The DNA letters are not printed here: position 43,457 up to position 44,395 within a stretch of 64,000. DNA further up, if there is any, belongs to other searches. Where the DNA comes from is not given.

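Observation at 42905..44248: Two tandem paralogous minimal nucleotidyltransferases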

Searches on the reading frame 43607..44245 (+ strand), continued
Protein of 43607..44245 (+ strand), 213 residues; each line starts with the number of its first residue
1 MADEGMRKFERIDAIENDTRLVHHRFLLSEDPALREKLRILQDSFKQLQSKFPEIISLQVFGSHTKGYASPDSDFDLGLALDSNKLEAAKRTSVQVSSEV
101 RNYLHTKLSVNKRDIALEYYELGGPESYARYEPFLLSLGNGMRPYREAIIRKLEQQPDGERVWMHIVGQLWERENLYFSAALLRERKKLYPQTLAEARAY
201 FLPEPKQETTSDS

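Call 36: predict_structure(alignment_id=A3)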
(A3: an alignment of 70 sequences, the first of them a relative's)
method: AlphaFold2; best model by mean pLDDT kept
length: 213 residues; sequences in the alignment: 70
mean_pLDDT: 95.7   pTM: 0.89
mean pLDDT of the five models: 95.7, 95.2, 95.0, 94.7, 94.6
residues with pLDDT >= 90: 196; 70-90: 13; 50-70: 4; < 50: 0
segments of 3 or more residues with pLDDT < 50: none
pLDDT, mean of each block of 10 residues (from residue 1): 79 97 97 97 98 98 97 97 98 98 98 97 91 97 97 98 98 97 98 98 91 73
secondary structure, 60 per line:
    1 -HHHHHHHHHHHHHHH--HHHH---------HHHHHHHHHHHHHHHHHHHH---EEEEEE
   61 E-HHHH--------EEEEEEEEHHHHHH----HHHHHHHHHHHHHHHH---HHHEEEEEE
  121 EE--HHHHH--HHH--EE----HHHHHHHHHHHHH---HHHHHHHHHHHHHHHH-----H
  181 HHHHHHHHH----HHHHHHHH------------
elements in order: H2-16 H19-22 H32-51 E55-61 H63-66 E75-82 H83-88 H93-108 E115-122 H125-129 H143-155 H159-174 H180-189 H194-201

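Call 41: fold_search(model_id=the predicted structure, library=pdb)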
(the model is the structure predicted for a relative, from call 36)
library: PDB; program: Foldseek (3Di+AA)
matches with E <= 10: 1033; with E <= 0.001: 1
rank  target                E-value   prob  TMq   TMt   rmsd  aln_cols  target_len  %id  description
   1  7ae2_B                4.6e-04  1.00  0.34  0.49   9.5       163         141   15  Crystal structure of HEPN(H107A-Y109F) toxin in complex with MNT antitoxin (released 2020-12-30)
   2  7ae9_G                1.0e-03  1.00  0.37  0.50   7.7       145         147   17  Crystal structure of mono-AMPylated HEPN(R46E) toxin in complex with MNT antitoxin (released 2020-12-30)
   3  7ae9_E                1.3e-03  1.00  0.35  0.49   9.1       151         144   16  Crystal structure of mono-AMPylated HEPN(R46E) toxin in complex with MNT antitoxin (released 2020-12-30)
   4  7ae9_F                2.6e-03  1.00  0.36  0.51   7.8       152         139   16  Crystal structure of mono-AMPylated HEPN(R46E) toxin in complex with MNT antitoxin (released 2020-12-30)
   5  7ae9_H                6.8e-03  1.00  0.35  0.51   7.8       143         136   17  Crystal structure of mono-AMPylated HEPN(R46E) toxin in complex with MNT antitoxin (released 2020-12-30)
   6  6m6u_F                1.0e-02  0.99  0.32  0.49   7.7       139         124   13  Crystal structure the toxin-antitoxin MntA-HpeT mutant-D39ED41E (released 2020-09-30)
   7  2rff                  1.1e-02  1.00  0.27  0.47   4.9        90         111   19  Crystal structure of a putative nucleotidyltransferase (NP_343093.1) from Sulfolobus solfataricus at 1.40 A resolution (released 2007-10-16)
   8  6m6u_A                1.5e-02  0.98  0.31  0.48   7.9       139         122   12  Crystal structure the toxin-antitoxin MntA-HpeT mutant-D39ED41E (released 2020-09-30)
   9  6v39_c                1.9e-02  0.99  0.33  0.33   8.5       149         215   13  Cryo-EM structure of the Acinetobacter baumannii Ribosome: 70S with P-site tRNA (released 2020-02-05)
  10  3j80_D                2.2e-02  0.97  0.31  0.30   9.3       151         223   11  CryoEM structure of 40S-eIF1-eIF1A preinitiation complex (released 2014-11-05)
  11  1no5_A                2.5e-02  0.99  0.27  0.51   4.5        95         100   21  Structure of HI0073 from Haemophilus influenzae, the nucleotide binding domain of the HI0073/HI0074 two protein nucleo (released 2004-03-16)
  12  1no5_B                2.5e-02  0.97  0.27  0.50   5.5       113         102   18  Structure of HI0073 from Haemophilus influenzae, the nucleotide binding domain of the HI0073/HI0074 two protein nucleo (released 2004-03-16)
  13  9h3g_AA               2.5e-02  0.92  0.27  0.28   9.3       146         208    9  Structure of the Arabidopsis thaliana 80S ribosome in complex with P- and E-site tRNAs and mRNA (released 2026-02-04)
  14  7p7q_d                2.6e-02  0.96  0.32  0.33   8.9       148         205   11  E. faecalis 70S ribosome bound by PoxtA-EQ2, high-resolution combined volume (released 2022-02-23)
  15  8fmw_C                2.6e-02  0.96  0.29  0.29   8.5       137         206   14  The structure of a hibernating ribosome in the Lyme disease pathogen (released 2023-11-08)
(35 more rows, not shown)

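Call 45: find_homologous_proteins(query=A3, max_evalue=1e-10)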
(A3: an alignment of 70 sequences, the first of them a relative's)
Query A3 (70 sequences) (213 aa, profile of the alignment): 28 proteins with E <= 1e-10 among 5215 candidates.
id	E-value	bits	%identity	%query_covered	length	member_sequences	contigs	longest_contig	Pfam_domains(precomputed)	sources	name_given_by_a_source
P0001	2.9e-59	219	100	100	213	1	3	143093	PF18765.8,PF22600.3,PF01909.30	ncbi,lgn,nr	ncbi:nucleotidyltransferase domain-containing protein [Patescibacteria group bacterium]|nr:nucleotid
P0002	1.8e-56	210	82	97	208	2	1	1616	-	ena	-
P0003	1.5e-55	207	61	97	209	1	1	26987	-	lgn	-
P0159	1.7e-54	203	30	93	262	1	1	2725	PF18765.8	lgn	-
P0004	1.9e-52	196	48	92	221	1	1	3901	PF18765.8,PF01909.30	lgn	-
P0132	1.6e-43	167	20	92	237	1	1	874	PF01909.30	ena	-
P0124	1.1e-42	164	22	88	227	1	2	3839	-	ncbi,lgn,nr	ncbi:MAG: hypothetical protein HY426_02655 [Candidatus Levybacteria bacterium]|nr:hypothetical prote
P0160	1.1e-38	151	24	91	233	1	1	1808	PF18765.8,PF01909.30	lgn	-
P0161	1.8e-37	147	25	78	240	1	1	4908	PF18765.8,PF01909.30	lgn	-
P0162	4.3e-37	146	24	92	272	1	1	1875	PF18765.8,PF01909.30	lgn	-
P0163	3.8e-36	143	23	92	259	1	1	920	PF01909.30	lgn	-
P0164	1.5e-35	141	23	89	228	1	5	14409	PF18765.8,PF01909.30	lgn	-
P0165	1.8e-35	141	23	89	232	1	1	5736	-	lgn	-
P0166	2.5e-35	140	22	86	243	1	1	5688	PF22600.3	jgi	jgi:hypothetical protein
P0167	3.8e-35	140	26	86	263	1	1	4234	PF18765.8,PF01909.30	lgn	-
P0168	4.6e-35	139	22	86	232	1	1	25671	PF01909.30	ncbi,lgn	ncbi:MAG: nucleotidyltransferase domain-containing protein [Candidatus Levyibacteriota bacterium]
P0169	8.7e-35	139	25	83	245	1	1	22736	PF18765.8,PF01909.30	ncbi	-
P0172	1.2e-33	135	26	88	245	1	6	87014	-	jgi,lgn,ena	jgi:hypothetical protein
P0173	1.4e-33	135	21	84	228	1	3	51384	-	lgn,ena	-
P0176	3.3e-30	124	39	31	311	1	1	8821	PF18765.8,PF01909.30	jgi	jgi:Polymerase beta, Nucleotidyltransferase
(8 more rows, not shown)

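Call 46: find_encoding_contigs(protein=P0172, flank=5000, max_places=2)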
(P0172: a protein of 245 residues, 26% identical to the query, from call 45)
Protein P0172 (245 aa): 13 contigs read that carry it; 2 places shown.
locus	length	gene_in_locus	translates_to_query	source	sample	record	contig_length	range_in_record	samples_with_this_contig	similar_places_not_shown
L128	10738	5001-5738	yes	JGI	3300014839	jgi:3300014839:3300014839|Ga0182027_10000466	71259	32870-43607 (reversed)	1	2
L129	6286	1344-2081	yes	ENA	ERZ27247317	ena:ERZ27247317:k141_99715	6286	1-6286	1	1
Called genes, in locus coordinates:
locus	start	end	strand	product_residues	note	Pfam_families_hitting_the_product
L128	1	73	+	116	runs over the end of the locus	PF02311:AraC_binding (weak), PF07883:Cupin_2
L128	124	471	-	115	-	-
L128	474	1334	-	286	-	PF13495:Phage_int_SAM_4, PF02899:Phage_int_SAM_1, PF00589:Phage_integrase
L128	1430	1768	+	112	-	PF04977:DivIC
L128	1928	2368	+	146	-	-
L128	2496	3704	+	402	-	PF26299:MurL_N, PF26298:MurL_epimerase_C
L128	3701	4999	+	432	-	PF08245:Mur_ligase_M, PF02875:Mur_ligase_C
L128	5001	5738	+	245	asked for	-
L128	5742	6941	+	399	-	PF01702:TGT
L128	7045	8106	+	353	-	PF00478:IMPDH, PF04131:NanE, PF03060:NMO (weak), PF01180:DHO_dh (weak), PF01070:FMN_dh (weak)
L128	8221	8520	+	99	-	PF01371:Trp_repressor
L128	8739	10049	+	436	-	PF00291:PALP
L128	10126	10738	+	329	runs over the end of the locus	PF00579:tRNA-synt_1b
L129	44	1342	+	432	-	PF08245:Mur_ligase_M, PF02875:Mur_ligase_C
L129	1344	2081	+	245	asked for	-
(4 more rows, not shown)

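Call 47: find_encoding_contigs(protein=P0173, flank=5000, max_places=2)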
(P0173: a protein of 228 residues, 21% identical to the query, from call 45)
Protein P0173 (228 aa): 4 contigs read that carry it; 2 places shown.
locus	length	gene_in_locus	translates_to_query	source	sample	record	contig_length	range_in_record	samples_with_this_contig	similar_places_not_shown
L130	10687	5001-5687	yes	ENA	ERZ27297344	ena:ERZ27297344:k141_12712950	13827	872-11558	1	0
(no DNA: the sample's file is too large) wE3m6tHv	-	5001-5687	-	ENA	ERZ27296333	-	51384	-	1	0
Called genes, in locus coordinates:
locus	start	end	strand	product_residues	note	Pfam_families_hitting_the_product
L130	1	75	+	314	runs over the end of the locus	?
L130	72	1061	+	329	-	PF00535:Glycos_transf_2, PF13641:Glyco_tranf_2_3 (weak)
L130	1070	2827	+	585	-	PF00664:ABC_membrane, PF02463:SMC_N (weak), PF00005:ABC_tran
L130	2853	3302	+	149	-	PF09424:YqeY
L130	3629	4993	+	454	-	-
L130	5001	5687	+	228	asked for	-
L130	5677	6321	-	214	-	PF01427:Peptidase_M15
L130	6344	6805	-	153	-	PF03734:YkuD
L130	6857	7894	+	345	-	-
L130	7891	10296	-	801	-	PF02190:LON_substr_bdg, PF00004:AAA, PF07728:AAA_5 (weak), PF22667:Lon_lid, PF05362:Lon_C, PF13541:ChlI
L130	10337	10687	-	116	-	PF00072:Response_reg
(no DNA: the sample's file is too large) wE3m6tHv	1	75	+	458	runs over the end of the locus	-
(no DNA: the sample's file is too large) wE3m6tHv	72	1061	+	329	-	PF00535:Glycos_transf_2, PF13641:Glyco_tranf_2_3 (weak)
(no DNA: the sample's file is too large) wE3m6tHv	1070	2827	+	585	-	PF00664:ABC_membrane, PF02463:SMC_N (weak), PF00005:ABC_tran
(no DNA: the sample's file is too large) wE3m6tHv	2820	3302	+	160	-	PF09424:YqeY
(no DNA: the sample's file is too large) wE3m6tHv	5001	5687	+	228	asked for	-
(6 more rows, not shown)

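Call 48: find_encoding_contigs(protein=P0168, flank=5000, max_places=2)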
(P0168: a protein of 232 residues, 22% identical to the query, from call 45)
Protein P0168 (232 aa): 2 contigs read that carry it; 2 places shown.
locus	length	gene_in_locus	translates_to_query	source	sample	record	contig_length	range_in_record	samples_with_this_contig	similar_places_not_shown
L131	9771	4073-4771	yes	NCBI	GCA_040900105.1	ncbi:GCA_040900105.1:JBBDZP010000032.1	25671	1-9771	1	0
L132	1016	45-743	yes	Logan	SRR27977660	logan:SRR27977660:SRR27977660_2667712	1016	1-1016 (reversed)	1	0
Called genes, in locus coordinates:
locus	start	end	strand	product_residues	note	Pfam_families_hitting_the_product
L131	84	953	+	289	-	PF13354:Beta-lactamase2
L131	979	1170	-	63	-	-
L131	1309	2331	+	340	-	-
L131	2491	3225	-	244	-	-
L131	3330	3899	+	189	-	PF00300:His_Phos_1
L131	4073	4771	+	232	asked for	PF01909:NTP_transf_2 (weak)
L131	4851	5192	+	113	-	PF18924:DUF5674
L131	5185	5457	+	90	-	-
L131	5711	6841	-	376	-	PF13529:Peptidase_C39_2, PF03412:Peptidase_C39 (faint), PF13424:TPR_12 (faint), PF07719:TPR_2 (faint), PF13181:TPR_8 (faint)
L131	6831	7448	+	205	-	PF03734:YkuD (weak)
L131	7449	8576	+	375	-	PF02129:Peptidase_S15, PF00561:Abhydrolase_1, PF12146:Hydrolase_4, PF12697:Abhydrolase_6, PF00326:Peptidase_S9, PF01738:DLH (faint)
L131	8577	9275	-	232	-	PF09335:VTT_dom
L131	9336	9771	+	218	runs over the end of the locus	PF00156:Pribosyltran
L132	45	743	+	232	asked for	PF01909:NTP_transf_2 (weak)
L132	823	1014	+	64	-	?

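Call 49: find_encoding_contigs(protein=P0169, flank=5000, max_places=2)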
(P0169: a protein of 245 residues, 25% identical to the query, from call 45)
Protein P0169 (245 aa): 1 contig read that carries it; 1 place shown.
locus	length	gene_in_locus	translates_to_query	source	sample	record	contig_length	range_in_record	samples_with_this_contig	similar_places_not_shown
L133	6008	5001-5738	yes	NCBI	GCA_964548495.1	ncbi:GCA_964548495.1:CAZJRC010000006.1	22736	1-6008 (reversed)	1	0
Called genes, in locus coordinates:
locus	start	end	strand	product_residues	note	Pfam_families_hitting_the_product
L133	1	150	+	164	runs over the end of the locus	-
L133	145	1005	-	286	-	PF02899:Phage_int_SAM_1, PF13495:Phage_int_SAM_4, PF00589:Phage_integrase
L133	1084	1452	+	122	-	PF04977:DivIC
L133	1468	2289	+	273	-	PF00483:NTP_transferase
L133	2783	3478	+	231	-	-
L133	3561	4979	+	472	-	PF21799:MurD-like_N (faint), PF08245:Mur_ligase_M, PF02875:Mur_ligase_C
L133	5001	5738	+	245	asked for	PF01909:NTP_transf_2 (weak), PF18765:Polbeta (faint)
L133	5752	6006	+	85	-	?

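Call 58: search_dna_similar(query=window:43607-44245:+, collection=plasmids, mode=protein, max_evalue=0.001, max_rows=10)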
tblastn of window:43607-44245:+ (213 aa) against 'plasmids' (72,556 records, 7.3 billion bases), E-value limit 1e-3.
No match.

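Call 59: search_dna_similar(query=window:43607-44245:+, collection=phages, mode=protein, max_evalue=0.001, max_rows=10)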
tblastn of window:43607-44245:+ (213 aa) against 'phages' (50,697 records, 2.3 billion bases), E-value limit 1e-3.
No match.

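Call 60: find_related_loci(query=A1, collection=viral_contigs, flank=5000)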
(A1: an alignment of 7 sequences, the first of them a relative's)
Query A1 (213 aa) in viral_contigs; peptide patterns used: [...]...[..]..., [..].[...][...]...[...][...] (x = any residue, [..] = any of these).
28 stretches matched a pattern, but none encodes a relative of the query by tblastn (E <= 1e-3).
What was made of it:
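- No relatives were found on plasmids, phages or viral contigs (calls 58-60). There are no mobile-element relatives (calls 58-60).
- Tried and rejected: No tblastn hit in 72,556 plasmids or 50,697 phages, and no confirmed relative in IMG/VR (calls 58-60).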

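Call 66: find_encoding_contigs(protein=P0164, flank=5000, max_places=1)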
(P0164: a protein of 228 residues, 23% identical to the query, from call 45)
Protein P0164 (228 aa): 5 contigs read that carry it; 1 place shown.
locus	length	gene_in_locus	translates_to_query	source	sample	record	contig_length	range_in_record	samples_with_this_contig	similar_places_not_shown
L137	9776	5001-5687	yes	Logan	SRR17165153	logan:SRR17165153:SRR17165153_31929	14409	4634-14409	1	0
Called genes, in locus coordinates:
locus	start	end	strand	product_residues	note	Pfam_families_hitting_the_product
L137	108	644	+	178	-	PF06114:Peptidase_M78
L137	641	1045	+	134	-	-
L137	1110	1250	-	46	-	-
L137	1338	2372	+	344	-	PF00331:Glyco_hydro_10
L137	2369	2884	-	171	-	PF06821:Ser_hydrolase (weak), PF20408:Abhydrolase_11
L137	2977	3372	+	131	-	PF00903:Glyoxalase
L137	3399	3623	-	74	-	-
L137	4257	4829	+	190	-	PF00293:NUDIX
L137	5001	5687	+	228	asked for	PF01909:NTP_transf_2 (weak), PF18765:Polbeta (weak)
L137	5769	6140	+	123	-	-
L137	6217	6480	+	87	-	-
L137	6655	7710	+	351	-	-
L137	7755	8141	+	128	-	PF12728:HTH_17 (weak), PF13411:MerR_1, PF00376:MerR (weak)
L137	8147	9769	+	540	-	PF00239:Resolvase, PF07508:Recombinase, PF13408:Zn_ribbon_recom (weak)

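Call 67: find_encoding_contigs(protein=P0176, flank=5000, max_places=1)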
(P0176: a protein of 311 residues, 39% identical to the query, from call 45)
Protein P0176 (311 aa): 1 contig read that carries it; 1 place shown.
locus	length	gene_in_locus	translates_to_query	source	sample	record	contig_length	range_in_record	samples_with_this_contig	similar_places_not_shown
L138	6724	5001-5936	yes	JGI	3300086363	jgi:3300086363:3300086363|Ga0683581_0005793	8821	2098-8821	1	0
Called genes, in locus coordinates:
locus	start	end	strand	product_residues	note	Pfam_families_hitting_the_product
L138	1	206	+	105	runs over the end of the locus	-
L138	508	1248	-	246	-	-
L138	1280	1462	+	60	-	-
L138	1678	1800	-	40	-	-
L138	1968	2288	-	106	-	-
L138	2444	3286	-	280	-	PF02899:Phage_int_SAM_1, PF00589:Phage_integrase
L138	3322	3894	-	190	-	PF00239:Resolvase, PF13309:HTH_22 (faint), PF02796:HTH_7 (weak)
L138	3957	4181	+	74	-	PF04255:DUF433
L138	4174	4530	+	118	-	PF18480:DUF5615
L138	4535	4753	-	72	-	-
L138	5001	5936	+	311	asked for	PF01909:NTP_transf_2 (faint), PF18765:Polbeta (weak)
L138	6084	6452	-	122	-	-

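Call 68: find_encoding_contigs(protein=P0165, flank=5000, max_places=1)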
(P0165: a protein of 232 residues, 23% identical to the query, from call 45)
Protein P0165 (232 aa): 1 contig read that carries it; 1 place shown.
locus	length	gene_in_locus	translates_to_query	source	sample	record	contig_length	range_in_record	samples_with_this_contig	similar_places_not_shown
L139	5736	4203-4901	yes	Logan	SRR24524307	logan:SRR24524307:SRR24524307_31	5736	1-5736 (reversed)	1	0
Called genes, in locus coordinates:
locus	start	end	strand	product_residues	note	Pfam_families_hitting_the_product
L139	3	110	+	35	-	?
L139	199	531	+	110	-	-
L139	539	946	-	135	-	-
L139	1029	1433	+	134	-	PF22327:Nudt16-like (weak), PF00293:NUDIX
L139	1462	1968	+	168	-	PF00856:SET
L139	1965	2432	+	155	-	PF13521:AAA_28 (faint)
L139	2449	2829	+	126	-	PF01042:Ribonuc_L-PSP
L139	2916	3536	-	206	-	PF00657:Lipase_GDSL, PF13472:Lipase_GDSL_2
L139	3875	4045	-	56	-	PF00471:Ribosomal_L33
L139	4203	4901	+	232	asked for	-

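Call 69: find_encoding_contigs(protein=P0166, flank=5000, max_places=1)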
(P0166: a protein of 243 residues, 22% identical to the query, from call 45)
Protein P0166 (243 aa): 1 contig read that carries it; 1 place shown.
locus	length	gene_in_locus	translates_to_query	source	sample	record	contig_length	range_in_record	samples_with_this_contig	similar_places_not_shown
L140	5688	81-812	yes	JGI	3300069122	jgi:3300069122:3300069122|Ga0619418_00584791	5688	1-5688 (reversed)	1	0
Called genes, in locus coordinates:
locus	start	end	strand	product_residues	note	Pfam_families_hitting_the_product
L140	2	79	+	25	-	?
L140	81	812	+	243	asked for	PF22600:MTPAP-like_central (weak)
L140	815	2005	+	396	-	PF01702:TGT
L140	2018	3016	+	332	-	PF00579:tRNA-synt_1b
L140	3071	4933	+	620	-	PF06480:FtsH_ext, PF07728:AAA_5 (weak), PF00004:AAA, PF17862:AAA_lid_3, PF01434:Peptidase_M41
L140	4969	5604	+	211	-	PF06790:UPF0259, PF25231:DUF7847, PF06161:DUF975 (weak)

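Call 79: fold_search(model_id=the predicted structure, library=viral)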
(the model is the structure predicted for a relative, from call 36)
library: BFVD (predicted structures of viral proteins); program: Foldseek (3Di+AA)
matches with E <= 10: 377; with E <= 0.001: 1
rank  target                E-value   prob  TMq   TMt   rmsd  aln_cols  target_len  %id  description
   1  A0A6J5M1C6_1          1.6e-04  0.99  0.27  0.09  19.0       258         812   15  Amidoligase enzyme [uncultured Caudovirales phage]
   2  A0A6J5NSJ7            1.0e-03  0.93  0.26  0.19  18.1       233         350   13  Uncharacterized protein [uncultured Caudovirales phage]
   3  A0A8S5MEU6            1.7e-03  0.92  0.27  0.20  17.0       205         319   13  Uncharacterized protein [Siphoviridae sp. ctYh54]
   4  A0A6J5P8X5            2.6e-03  0.84  0.26  0.09  14.7       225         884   15  Uncharacterized protein [uncultured Caudovirales phage]
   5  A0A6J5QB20            4.5e-03  0.80  0.26  0.17  15.5       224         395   14  Uncharacterized protein [uncultured Caudovirales phage]
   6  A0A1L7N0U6            6.4e-03  0.97  0.34  0.26  11.2       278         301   13  Polymerase nucleotidyl transferase domain-containing protein [Ralstonia phage RP12]
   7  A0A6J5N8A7            7.1e-03  0.92  0.29  0.17  13.0       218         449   14  LETM1-like [uncultured Caudovirales phage]
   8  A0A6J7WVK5            9.4e-03  0.87  0.30  0.19  13.7       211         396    9  Uncharacterized protein [uncultured Caudovirales phage]
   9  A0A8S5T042            1.0e-02  0.87  0.29  0.15  15.0       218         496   14  Uncharacterized protein [Myoviridae sp. ctWb16]
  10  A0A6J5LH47            1.1e-02  0.82  0.28  0.19  14.7       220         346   12  Polymerase, nucleotidyl transferase domain containing protein [uncultured Caudovirales phage]
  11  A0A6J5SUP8            1.6e-02  0.63  0.25  0.16  21.0       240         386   15  Uncharacterized protein [uncultured Caudovirales phage]
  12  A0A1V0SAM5            1.7e-02  1.00  0.33  0.45   7.5       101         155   13  Polymerase beta nucleotidyltransferase domain-containing protein [Catovirus CTV1]
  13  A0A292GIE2            3.1e-02  0.51  0.26  0.27  13.8       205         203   15  (no name in the UniProt tables at hand)
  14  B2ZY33                3.8e-02  0.99  0.29  0.37   5.4       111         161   14  Uncharacterized protein [Ralstonia phage phiRSL1]
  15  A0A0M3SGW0            6.7e-02  0.28  0.23  0.22  23.4       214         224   13  (no name in the UniProt tables at hand)
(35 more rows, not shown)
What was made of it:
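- Tried and rejected: The BFVD viral fold search gave nothing above TM 0.35 (call 79).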
